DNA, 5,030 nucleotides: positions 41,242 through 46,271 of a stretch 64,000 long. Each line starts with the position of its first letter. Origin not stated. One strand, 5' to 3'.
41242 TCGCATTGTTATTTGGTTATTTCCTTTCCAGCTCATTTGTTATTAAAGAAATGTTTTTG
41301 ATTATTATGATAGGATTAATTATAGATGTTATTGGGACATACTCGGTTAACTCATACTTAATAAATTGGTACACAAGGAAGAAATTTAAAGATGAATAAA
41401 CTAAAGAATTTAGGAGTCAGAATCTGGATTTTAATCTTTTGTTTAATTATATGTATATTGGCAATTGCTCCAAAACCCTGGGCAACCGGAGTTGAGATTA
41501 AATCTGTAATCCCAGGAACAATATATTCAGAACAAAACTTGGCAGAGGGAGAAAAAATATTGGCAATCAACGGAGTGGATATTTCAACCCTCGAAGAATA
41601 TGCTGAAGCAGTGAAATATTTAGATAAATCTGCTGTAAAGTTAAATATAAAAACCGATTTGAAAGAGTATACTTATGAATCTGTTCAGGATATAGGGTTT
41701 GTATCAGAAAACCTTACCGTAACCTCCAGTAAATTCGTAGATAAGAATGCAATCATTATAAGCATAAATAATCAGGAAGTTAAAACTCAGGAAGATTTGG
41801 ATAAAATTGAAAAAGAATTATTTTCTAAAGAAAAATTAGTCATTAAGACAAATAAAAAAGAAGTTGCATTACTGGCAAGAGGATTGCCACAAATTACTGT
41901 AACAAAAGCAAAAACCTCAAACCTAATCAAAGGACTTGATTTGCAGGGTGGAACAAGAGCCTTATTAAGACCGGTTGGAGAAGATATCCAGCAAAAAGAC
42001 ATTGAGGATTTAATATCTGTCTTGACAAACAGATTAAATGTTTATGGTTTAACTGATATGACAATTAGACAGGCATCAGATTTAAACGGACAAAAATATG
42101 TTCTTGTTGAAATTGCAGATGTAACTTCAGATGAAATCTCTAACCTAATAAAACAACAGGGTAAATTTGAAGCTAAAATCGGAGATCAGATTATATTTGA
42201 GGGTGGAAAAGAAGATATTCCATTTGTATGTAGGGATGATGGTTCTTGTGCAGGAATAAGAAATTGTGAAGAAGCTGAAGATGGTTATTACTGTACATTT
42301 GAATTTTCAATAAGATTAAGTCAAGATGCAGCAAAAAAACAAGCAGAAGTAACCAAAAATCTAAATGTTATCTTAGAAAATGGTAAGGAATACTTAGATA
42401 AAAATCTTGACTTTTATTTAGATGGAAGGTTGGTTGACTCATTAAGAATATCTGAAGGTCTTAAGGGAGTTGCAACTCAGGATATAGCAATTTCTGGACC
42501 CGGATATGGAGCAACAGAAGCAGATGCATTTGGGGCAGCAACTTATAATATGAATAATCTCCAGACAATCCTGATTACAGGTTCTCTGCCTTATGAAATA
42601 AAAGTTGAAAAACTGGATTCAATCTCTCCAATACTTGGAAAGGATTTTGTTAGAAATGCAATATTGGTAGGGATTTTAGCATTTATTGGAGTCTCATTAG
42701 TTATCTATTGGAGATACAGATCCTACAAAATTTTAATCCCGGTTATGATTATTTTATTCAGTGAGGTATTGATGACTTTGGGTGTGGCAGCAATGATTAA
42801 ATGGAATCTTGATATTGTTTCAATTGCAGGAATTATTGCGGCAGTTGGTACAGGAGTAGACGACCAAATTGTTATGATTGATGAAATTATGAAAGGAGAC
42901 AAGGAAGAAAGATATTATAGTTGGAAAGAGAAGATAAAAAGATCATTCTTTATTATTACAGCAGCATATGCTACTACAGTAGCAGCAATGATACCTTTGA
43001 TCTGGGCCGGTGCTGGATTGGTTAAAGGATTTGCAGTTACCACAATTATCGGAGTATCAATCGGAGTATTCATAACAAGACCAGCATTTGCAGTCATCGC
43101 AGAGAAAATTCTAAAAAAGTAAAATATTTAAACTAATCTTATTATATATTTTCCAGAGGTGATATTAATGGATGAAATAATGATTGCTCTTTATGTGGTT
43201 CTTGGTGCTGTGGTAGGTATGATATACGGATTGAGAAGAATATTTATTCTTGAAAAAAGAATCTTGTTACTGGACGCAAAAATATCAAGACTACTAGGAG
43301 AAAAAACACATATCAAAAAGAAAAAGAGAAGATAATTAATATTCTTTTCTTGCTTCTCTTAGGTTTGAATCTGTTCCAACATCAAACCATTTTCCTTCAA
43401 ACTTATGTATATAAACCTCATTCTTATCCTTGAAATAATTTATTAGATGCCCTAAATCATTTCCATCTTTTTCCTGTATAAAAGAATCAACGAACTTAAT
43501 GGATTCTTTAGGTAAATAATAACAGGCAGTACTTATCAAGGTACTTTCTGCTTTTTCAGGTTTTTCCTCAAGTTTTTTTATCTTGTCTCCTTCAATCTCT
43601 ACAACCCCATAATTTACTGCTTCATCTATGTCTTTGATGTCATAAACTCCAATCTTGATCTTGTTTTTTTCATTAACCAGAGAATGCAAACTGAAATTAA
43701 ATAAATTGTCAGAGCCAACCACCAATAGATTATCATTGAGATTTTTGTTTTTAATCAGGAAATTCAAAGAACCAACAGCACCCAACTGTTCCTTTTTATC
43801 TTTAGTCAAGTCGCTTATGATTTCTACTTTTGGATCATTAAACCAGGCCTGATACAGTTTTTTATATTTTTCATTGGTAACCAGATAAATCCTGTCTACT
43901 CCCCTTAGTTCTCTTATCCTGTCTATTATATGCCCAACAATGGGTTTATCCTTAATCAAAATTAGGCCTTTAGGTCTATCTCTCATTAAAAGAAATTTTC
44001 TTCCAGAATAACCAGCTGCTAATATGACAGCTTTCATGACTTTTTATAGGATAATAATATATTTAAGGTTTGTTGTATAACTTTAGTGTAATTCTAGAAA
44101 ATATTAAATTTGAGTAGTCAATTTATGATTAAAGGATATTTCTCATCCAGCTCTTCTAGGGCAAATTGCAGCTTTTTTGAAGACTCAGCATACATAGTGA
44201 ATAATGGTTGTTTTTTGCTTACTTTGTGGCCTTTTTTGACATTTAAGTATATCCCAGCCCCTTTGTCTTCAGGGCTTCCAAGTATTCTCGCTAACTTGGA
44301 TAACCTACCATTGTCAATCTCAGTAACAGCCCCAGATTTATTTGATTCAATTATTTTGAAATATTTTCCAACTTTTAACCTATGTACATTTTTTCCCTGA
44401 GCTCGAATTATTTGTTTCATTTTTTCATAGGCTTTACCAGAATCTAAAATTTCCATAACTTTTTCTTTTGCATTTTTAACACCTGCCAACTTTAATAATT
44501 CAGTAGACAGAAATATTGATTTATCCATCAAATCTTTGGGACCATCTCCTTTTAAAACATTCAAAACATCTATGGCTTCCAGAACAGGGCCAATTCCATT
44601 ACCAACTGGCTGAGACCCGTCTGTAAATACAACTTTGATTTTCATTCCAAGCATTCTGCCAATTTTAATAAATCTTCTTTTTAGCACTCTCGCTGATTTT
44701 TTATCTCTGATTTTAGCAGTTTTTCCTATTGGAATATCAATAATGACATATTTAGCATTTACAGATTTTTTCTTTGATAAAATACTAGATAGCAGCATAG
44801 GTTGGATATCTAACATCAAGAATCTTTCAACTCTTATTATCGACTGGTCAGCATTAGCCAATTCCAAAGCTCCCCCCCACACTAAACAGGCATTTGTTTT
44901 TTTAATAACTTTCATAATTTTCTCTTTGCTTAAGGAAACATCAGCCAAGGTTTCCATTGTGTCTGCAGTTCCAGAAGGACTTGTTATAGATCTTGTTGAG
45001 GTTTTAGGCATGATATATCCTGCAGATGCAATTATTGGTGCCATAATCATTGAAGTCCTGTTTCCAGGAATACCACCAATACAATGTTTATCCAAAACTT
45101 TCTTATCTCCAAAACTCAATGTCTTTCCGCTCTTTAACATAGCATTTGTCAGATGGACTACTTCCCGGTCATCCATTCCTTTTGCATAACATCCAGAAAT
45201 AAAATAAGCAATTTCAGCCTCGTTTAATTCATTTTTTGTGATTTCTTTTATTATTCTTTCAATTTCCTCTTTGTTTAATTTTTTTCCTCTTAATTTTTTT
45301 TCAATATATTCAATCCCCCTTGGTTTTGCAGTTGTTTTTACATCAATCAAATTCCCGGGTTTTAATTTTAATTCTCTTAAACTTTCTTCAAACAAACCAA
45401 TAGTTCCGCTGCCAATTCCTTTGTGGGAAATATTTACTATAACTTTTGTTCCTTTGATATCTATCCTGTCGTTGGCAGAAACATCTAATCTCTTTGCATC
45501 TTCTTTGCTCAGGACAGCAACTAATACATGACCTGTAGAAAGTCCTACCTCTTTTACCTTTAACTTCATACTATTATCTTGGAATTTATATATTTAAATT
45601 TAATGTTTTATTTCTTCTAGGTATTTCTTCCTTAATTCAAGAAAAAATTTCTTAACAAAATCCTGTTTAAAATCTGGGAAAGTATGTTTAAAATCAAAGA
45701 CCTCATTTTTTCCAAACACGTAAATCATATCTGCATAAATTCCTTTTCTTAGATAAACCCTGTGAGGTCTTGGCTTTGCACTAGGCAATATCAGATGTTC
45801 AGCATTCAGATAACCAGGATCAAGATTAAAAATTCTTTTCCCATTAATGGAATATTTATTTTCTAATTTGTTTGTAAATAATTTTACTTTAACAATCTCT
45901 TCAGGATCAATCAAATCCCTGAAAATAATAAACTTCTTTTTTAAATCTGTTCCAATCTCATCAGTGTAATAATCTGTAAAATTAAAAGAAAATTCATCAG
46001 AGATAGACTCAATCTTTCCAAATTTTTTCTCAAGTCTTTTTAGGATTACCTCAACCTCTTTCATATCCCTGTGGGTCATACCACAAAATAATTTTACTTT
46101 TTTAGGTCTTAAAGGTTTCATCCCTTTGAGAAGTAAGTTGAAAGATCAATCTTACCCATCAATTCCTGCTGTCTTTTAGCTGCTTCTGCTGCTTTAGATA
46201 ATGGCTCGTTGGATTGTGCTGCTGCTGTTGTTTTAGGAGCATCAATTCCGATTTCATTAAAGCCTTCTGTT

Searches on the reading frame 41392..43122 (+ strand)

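Call 37: search_protein_families(library=pfam, proteins=[window:41392-43122:+], max_evalue=0.00001)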
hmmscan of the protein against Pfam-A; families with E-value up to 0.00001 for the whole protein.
window:41392-43122:+ (576 aa): 2 families
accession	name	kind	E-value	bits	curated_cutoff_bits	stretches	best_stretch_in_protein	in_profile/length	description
PF02355.23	SecD_SecF_C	-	6.4e-17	62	20.5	1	402-560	12-173/189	Protein export membrane protein SecD/SecF, C-terminal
PF00595.29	PDZ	-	1.4e-07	32.2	23.2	1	31-86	24-80/81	PDZ domain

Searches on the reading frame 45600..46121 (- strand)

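Call 72: search_protein_families(library=pfam, proteins=[window:45600-46121:-], max_evalue=0.0001)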
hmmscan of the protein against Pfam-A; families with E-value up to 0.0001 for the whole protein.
window:45600-46121:- (173 aa): 1 family
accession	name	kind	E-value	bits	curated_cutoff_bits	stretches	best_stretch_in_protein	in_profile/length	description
PF14385.11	DUF4416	-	3.2e-53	180.4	27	1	8-167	2-162/162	Domain of unknown function (DUF4416)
